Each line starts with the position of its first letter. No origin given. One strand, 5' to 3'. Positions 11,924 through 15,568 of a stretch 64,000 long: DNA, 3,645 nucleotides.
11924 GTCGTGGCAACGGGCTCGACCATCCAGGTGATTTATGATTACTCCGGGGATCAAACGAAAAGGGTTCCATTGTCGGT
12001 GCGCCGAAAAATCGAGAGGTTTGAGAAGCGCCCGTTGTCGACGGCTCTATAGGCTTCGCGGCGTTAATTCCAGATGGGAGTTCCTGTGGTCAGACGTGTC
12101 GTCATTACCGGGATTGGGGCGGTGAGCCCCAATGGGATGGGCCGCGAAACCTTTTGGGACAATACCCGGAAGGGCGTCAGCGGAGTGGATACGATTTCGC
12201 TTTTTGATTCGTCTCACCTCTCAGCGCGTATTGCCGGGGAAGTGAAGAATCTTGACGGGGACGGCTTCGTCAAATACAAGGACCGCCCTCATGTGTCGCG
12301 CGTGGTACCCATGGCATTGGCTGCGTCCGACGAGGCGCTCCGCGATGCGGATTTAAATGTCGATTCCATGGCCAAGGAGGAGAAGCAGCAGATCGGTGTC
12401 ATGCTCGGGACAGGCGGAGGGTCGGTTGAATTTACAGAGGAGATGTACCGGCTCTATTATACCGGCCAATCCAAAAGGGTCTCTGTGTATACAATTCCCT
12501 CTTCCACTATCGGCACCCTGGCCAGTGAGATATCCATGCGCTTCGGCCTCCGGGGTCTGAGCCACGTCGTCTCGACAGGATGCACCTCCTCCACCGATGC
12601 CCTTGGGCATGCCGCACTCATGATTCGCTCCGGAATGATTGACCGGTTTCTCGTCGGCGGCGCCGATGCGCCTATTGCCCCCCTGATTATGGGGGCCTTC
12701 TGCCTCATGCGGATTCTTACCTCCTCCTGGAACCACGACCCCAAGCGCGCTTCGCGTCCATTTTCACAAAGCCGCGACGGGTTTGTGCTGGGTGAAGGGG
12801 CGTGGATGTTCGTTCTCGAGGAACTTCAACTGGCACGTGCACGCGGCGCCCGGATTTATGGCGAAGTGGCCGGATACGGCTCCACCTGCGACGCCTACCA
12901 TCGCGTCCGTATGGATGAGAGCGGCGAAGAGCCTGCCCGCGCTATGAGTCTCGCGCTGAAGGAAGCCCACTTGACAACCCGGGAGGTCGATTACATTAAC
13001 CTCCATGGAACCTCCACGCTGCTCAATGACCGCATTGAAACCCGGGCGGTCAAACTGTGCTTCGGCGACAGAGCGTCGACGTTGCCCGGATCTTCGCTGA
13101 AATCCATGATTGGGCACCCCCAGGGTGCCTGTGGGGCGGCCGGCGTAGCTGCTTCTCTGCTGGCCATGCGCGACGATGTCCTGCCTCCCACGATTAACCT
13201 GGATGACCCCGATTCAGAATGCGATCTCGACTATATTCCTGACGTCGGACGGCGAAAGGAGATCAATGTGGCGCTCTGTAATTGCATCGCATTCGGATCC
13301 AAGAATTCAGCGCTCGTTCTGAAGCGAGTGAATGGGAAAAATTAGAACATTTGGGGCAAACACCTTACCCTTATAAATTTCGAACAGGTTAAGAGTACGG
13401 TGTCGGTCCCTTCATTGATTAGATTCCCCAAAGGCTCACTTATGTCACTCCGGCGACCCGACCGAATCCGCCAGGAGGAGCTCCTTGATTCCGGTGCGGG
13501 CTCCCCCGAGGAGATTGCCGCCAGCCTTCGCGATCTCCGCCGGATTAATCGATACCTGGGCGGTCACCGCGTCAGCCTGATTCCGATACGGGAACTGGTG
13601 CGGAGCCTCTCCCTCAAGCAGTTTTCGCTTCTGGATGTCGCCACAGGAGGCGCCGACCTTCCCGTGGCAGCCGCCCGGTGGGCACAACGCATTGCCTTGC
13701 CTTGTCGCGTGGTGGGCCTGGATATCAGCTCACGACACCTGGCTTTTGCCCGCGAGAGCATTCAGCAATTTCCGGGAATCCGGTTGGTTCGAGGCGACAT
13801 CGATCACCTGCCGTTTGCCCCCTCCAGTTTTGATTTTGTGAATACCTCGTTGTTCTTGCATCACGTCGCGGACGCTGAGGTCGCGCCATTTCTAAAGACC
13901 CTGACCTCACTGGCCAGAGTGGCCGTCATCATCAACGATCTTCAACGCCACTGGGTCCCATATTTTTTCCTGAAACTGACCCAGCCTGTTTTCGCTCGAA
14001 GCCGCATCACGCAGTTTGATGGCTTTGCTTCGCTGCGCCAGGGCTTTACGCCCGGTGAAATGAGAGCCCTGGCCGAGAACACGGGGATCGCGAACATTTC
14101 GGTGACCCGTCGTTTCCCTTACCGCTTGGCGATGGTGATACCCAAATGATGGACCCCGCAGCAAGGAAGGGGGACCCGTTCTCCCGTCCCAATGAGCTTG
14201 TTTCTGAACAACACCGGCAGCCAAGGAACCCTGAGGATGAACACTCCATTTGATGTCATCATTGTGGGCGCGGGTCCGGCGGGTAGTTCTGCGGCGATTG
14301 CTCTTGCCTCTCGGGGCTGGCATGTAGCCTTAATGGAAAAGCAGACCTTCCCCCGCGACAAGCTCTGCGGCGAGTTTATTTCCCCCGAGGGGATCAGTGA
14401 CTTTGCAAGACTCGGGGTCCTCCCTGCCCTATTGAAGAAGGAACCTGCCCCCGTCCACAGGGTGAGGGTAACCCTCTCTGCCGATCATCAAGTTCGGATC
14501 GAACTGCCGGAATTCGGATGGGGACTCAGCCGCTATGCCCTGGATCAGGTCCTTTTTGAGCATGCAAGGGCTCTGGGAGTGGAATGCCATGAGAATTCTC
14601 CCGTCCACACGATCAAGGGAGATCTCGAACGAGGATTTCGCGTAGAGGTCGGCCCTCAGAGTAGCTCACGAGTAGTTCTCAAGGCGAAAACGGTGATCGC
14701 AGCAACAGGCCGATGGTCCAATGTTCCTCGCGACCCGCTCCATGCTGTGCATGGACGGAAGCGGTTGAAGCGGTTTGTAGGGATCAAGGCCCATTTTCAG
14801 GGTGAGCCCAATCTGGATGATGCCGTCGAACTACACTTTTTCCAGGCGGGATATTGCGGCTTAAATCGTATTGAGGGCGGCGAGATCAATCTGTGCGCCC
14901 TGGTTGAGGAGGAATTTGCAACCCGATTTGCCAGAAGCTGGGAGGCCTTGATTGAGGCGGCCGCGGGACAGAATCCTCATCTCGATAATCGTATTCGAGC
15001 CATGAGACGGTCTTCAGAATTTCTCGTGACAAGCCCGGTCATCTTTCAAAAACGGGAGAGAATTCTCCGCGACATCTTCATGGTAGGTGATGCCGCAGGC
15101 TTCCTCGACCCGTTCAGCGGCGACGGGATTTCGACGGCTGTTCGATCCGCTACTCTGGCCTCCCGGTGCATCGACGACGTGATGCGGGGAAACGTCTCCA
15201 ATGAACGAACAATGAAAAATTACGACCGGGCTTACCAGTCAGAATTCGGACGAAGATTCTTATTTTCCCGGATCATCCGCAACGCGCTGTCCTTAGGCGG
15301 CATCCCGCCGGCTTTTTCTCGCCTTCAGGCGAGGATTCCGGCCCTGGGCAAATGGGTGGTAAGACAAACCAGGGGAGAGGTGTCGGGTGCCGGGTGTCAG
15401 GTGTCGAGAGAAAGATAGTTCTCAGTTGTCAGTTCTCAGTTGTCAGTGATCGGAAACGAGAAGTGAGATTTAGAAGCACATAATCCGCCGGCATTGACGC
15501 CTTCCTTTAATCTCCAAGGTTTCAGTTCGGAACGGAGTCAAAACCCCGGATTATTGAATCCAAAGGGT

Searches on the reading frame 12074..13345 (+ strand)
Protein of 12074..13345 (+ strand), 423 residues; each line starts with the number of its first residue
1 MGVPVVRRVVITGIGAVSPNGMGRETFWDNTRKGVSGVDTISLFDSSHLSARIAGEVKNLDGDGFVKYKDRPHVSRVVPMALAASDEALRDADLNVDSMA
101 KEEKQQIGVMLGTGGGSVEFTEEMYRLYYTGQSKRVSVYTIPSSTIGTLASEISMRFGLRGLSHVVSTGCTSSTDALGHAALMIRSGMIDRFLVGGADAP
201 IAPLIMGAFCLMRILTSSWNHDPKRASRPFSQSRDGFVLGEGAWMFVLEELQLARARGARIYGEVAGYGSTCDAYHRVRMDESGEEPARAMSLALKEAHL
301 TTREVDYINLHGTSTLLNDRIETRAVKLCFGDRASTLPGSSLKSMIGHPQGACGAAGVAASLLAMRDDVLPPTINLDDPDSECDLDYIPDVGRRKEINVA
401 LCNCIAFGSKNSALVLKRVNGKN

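Call 24: search_protein_families(library=pfam, proteins=[window:12074-13345:+], max_evalue=0.01)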
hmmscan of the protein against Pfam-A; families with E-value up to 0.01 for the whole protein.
window:12074-13345:+ (423 aa): 2 families
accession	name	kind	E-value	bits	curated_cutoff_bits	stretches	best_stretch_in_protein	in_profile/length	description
PF00109.32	ketoacyl-synt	-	6.8e-47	160.6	20.8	1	7-253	2-251/252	Beta-ketoacyl synthase, N-terminal domain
PF02801.28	Ketoacyl-synt_C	-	5.5e-34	117.2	20.8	1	262-376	1-118/119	Beta-ketoacyl synthase, C-terminal domain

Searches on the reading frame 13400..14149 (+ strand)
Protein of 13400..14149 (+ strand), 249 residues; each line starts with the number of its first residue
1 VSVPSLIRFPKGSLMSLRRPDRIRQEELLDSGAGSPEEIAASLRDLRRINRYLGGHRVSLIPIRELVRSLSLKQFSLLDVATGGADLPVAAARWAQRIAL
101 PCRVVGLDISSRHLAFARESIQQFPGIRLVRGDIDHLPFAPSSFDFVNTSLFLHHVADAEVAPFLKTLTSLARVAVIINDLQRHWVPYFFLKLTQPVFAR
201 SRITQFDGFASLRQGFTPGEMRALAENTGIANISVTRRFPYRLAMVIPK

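Call 22: search_protein_families(library=pfam, proteins=[window:13400-14149:+])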
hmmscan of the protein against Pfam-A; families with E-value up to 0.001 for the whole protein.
window:13400-14149:+ (249 aa): 5 families
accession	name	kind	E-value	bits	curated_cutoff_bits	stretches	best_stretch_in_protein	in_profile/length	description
PF13649.12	Methyltransf_25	-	6.8e-13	49.6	27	1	78-170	2-91/97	Methyltransferase domain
PF08241.18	Methyltransf_11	-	7.4e-13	49.4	21.2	1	91-161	10-78/95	Methyltransferase domain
PF13847.12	Methyltransf_31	-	3.5e-10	40.2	27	1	76-159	6-90/145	Methyltransferase domain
PF08242.18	Methyltransf_12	-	1.1e-06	29.6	30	1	95-171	18-91/98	Methyltransferase domain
PF01209.24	Ubie_methyltran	-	1.7e-06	28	20.1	1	73-161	47-134/233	ubiE/COQ5 methyltransferase family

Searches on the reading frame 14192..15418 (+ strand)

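Call 22: search_protein_families(library=pfam, proteins=[window:14192-15418:+])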
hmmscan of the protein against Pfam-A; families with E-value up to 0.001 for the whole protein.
window:14192-15418:+ (408 aa): 13 families
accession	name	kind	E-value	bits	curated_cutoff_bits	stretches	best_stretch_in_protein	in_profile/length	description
PF01494.25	FAD_binding_3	-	2.3e-17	63.7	22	1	21-339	3-330/349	FAD binding domain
PF01266.30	DAO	-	6.4e-15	56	27.9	2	21-53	1-33/353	FAD dependent oxidoreductase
PF07992.20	Pyr_redox_2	-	3e-09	37.1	26.1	1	20-54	1-36/291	Pyridine nucleotide-disulphide oxidoreductase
PF00890.30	FAD_binding_2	-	7.7e-09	35.7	20.4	1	21-51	1-31/414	FAD binding domain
PF03486.20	HI0933_like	-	3.6e-08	33.6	50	1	21-58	2-39/244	HI0933-like protein Rossmann domain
PF04820.20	Trp_halogenase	-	1.6e-07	31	21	0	288-354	315-377/458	Tryptophan halogenase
PF13450.12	NAD_binding_8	-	1.8e-07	31.7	21.9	1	24-52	1-29/68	NAD(P)-binding Rossmann-like domain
PF12831.13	FAD_oxidored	-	1.5e-06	28.3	27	1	21-53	1-33/416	FAD dependent oxidoreductase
PF01134.28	GIDA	-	5.6e-06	26.1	22.1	1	21-51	1-31/391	Glucose inhibited division protein A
PF13738.12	Pyr_redox_3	-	7.7e-06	25.8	30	0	23-52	1-31/305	Pyridine nucleotide-disulphide oxidoreductase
PF01946.23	Thi4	-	9.5e-05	22.2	26.2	1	20-51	18-50/235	Thi4 family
PF00070.33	Pyr_redox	-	0.00029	21.7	22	0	22-58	2-37/82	Pyridine nucleotide-disulphide oxidoreductase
PF05834.18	Lycopene_cycl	-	0.00036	20.1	23.4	0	21-50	1-32/380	Lycopene cyclase protein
